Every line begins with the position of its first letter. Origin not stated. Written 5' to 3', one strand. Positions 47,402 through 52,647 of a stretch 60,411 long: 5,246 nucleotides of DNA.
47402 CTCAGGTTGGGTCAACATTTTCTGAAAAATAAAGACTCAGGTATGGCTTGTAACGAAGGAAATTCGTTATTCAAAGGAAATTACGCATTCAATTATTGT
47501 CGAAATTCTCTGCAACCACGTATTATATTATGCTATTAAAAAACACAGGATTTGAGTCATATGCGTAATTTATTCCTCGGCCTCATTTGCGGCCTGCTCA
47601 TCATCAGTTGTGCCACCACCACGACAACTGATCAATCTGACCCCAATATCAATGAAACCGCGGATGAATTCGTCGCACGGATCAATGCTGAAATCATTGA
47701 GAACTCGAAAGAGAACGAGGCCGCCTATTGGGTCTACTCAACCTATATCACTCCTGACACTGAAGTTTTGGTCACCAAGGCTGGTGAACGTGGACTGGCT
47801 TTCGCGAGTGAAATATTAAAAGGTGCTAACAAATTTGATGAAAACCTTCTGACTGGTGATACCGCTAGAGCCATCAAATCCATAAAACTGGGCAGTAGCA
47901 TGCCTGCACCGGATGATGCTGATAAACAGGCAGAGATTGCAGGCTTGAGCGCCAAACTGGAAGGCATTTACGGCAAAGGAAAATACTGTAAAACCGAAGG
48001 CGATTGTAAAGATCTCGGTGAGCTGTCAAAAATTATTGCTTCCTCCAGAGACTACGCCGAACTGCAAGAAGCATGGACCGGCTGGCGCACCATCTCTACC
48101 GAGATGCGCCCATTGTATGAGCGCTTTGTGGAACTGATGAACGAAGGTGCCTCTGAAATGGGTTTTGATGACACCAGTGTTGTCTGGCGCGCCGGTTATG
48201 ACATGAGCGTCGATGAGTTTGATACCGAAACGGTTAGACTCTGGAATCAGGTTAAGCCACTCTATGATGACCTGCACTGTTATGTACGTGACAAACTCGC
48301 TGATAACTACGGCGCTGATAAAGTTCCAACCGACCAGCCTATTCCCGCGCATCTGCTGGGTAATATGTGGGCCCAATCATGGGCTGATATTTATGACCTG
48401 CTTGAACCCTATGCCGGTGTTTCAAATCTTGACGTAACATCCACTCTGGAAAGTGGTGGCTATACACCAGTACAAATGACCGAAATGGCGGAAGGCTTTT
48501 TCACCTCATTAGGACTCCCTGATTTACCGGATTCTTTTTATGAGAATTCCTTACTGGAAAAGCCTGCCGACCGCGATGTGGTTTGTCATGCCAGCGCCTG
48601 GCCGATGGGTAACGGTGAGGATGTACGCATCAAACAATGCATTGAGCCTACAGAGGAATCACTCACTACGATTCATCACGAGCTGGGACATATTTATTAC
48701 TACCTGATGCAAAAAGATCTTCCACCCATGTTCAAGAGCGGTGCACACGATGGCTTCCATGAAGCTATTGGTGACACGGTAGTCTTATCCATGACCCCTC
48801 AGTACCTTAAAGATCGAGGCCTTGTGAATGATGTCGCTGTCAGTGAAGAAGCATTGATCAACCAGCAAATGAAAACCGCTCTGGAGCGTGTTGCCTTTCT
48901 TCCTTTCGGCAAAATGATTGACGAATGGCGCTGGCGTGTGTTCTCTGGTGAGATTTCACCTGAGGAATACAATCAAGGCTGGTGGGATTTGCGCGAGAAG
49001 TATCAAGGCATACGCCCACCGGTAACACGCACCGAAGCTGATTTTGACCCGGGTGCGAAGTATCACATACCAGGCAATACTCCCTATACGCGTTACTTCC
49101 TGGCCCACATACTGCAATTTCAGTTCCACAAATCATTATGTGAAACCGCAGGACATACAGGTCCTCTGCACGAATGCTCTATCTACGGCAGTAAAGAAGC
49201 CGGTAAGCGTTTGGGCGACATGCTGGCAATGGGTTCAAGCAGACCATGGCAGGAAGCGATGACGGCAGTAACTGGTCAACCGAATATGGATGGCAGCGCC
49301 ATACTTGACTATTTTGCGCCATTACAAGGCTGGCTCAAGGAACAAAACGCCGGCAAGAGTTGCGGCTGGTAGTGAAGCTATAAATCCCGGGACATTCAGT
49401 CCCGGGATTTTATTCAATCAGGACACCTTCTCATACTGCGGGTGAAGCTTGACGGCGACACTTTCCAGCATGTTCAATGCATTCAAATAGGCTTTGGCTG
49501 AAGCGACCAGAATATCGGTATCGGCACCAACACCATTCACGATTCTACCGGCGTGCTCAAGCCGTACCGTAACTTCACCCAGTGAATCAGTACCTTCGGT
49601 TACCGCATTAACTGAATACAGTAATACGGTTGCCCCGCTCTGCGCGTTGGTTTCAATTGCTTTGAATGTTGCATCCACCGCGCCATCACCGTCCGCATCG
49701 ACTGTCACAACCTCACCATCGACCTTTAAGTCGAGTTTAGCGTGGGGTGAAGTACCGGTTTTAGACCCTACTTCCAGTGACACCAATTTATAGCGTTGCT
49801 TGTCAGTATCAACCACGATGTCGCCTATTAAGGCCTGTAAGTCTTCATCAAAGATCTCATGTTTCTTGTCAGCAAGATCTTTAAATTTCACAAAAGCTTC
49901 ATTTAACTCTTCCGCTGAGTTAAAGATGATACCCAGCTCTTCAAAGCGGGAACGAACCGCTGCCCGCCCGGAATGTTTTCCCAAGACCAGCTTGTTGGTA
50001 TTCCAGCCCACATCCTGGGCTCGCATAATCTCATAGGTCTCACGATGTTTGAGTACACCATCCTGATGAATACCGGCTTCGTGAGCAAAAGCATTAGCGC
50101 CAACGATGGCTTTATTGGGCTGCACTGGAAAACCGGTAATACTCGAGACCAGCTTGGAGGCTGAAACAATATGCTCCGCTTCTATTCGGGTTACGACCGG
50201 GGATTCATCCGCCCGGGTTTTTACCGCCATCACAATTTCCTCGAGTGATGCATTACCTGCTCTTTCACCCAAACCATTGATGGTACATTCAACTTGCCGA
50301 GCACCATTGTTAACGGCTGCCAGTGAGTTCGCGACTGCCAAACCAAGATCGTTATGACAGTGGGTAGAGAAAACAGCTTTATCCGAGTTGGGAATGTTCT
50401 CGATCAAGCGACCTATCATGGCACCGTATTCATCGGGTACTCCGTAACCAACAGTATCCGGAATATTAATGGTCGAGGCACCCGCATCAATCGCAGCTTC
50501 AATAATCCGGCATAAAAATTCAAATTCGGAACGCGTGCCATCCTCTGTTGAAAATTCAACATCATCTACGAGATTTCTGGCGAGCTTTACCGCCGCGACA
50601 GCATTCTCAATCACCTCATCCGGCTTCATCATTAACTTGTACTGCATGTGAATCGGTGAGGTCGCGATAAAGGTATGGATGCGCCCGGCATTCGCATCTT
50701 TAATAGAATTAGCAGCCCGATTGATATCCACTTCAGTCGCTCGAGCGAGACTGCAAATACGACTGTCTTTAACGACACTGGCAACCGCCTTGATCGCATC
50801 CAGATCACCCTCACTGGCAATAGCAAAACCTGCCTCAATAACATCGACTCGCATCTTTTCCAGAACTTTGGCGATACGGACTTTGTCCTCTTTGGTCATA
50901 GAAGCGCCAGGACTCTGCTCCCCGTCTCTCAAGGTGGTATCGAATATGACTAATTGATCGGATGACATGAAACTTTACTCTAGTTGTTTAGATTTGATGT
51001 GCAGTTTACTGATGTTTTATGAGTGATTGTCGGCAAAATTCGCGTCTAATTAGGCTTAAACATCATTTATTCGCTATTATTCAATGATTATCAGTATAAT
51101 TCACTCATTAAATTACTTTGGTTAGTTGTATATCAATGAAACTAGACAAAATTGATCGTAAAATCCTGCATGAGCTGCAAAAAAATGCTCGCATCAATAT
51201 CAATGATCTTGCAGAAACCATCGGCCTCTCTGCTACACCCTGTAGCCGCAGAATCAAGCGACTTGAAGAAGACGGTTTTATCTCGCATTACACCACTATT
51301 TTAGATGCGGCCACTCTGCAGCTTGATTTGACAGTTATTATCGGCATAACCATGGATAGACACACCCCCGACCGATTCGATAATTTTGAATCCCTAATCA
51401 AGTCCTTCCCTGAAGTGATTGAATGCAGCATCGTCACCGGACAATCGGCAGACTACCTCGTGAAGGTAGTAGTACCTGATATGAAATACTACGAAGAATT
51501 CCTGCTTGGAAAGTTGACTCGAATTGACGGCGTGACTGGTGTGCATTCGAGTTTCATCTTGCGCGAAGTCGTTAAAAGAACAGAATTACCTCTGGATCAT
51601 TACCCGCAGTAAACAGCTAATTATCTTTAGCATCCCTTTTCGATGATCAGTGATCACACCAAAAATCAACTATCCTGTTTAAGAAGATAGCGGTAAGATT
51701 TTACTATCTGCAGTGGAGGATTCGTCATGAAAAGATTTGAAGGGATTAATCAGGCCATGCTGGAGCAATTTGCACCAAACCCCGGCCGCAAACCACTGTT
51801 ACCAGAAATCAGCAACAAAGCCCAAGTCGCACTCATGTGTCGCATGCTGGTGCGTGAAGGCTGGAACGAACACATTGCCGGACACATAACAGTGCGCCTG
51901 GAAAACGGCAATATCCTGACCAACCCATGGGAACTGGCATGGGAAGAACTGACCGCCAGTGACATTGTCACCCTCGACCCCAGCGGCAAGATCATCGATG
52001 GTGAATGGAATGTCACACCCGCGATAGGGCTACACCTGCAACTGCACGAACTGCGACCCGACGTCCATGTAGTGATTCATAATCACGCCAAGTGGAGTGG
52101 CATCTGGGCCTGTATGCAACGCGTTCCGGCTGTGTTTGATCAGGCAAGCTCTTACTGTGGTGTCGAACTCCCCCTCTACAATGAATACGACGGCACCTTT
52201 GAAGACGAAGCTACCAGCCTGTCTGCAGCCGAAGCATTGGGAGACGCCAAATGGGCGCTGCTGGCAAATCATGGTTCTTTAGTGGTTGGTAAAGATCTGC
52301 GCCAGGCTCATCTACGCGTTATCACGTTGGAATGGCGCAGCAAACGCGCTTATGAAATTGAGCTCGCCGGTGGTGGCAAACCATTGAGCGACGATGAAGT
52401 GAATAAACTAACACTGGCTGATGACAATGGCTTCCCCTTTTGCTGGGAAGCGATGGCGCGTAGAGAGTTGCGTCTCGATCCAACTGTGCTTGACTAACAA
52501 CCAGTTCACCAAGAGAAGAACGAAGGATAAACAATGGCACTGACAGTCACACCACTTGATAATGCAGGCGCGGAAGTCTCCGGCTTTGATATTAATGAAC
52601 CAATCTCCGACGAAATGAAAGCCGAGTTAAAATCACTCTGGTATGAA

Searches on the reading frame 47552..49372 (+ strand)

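Call 11: search_protein_families(library=pfam, proteins=[window:47552-49372:+], max_evalue=0.001)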
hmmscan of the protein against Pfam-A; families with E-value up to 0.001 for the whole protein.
window:47552-49372:+ (606 aa): 1 family
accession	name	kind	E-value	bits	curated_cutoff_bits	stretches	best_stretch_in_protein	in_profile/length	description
PF01401.24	Peptidase_M2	-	1.3e-221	737.7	23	1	34-606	4-581/581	Angiotensin-converting enzyme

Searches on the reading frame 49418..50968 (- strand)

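Call 11: search_protein_families(library=pfam, proteins=[window:49418-50968:-], max_evalue=0.001)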
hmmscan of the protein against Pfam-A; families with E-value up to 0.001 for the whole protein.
window:49418-50968:- (516 aa): 3 families
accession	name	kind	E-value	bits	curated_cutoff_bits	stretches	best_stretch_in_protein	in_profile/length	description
PF00682.25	HMGL-like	-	3.9e-94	315.3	29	1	6-274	2-260/260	HMGL-like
PF08502.15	LeuA_dimer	-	4.9e-36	124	24.9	1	371-501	1-130/131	LeuA allosteric (dimerisation) domain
PF22617.1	HCS_D2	-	1.6e-29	102.6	27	1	288-369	1-81/82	Homocitrate synthase post-HMGL domain-like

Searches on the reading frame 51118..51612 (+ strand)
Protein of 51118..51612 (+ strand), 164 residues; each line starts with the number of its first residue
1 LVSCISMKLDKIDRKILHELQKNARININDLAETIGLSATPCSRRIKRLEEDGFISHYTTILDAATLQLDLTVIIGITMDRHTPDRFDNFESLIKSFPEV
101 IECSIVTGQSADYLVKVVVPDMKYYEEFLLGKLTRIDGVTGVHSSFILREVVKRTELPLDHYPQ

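Call 11: search_protein_families(library=pfam, proteins=[window:51118-51612:+], max_evalue=0.001)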
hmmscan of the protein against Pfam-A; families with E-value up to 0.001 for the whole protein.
window:51118-51612:+ (164 aa): 6 families
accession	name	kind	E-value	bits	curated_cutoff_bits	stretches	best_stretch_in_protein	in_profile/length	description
PF13412.12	HTH_24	-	3.8e-21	74.8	21.9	1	9-55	1-47/48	Winged helix-turn-helix DNA-binding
PF01037.27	AsnC_trans_reg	-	5.2e-21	74.8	25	1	75-150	1-73/73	Lrp/AsnC ligand binding domain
PF13404.12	HTH_AsnC-type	-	7.2e-19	67.8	27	1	9-50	1-42/42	AsnC-type helix-turn-helix domain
PF01047.28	MarR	-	4.9e-06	26.8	24.6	1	15-56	7-48/59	MarR family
PF12802.13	MarR_2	-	3e-05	24.5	27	1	16-56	10-51/61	MarR family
PF13545.12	HTH_Crp_2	-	0.00011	22.5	27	1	26-68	23-68/70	Crp-like helix-turn-helix domain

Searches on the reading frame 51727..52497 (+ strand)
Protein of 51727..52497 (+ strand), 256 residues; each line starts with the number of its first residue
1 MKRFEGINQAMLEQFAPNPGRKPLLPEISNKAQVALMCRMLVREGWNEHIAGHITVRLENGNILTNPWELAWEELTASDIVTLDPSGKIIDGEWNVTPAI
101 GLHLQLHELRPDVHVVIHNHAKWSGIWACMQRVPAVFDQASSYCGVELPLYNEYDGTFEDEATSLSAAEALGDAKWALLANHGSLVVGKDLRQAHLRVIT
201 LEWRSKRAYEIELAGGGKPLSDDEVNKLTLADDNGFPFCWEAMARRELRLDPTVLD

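Call 11: search_protein_families(library=pfam, proteins=[window:51727-52497:+], max_evalue=0.001)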
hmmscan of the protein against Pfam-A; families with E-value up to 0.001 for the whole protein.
window:51727-52497:+ (256 aa): 1 family
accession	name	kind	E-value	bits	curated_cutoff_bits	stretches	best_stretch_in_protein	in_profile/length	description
PF00596.27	Aldolase_II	-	8.3e-41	140.3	22.2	1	33-205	2-179/183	Class II Aldolase and Adducin N-terminal domain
